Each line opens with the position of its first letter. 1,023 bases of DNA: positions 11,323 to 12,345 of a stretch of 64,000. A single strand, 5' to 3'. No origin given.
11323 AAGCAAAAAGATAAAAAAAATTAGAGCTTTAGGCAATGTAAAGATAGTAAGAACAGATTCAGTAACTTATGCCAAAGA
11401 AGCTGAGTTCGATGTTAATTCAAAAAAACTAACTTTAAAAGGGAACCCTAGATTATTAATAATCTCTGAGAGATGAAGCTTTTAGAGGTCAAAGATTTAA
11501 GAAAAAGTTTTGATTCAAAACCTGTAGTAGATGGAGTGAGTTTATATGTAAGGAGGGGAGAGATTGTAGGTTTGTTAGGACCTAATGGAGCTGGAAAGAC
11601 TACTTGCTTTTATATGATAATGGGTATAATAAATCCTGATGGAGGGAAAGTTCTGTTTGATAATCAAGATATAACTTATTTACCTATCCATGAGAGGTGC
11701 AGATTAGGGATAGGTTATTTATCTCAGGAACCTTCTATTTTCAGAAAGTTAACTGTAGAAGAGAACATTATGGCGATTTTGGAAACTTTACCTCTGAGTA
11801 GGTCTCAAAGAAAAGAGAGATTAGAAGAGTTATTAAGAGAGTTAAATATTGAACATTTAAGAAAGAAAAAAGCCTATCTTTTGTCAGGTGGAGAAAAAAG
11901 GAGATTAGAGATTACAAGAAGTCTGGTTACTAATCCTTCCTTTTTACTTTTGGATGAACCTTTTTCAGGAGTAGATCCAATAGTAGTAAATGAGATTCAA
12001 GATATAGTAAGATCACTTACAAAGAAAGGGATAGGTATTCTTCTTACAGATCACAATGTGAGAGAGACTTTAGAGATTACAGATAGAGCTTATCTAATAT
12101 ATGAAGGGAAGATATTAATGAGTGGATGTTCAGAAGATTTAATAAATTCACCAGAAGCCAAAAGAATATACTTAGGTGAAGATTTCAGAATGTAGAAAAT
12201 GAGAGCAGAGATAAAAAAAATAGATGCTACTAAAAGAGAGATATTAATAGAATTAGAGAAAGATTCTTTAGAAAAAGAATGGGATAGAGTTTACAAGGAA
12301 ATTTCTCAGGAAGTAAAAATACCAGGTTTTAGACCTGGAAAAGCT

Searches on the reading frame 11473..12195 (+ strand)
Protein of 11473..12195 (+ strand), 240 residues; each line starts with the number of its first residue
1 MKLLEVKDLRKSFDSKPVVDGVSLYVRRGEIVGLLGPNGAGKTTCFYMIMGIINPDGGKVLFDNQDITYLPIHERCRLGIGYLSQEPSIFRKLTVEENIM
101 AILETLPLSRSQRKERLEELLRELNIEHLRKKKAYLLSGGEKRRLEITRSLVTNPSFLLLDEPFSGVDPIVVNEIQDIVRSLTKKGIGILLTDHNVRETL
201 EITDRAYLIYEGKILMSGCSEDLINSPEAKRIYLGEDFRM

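Call 58: search_protein_families(library=pfam, proteins=[window:11473-12195:+], max_evalue=0.001)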
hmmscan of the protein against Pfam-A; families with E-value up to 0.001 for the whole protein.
window:11473-12195:+ (240 aa): 2 families
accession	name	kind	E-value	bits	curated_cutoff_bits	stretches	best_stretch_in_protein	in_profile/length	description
PF00005.33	ABC_tran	-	9e-38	130.4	25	1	20-164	2-136/137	ABC transporter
PF13304.12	AAA_21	-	6.5e-07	30.1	27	1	61-195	169-299/304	AAA domain, putative AbiEii toxin, Type IV TA system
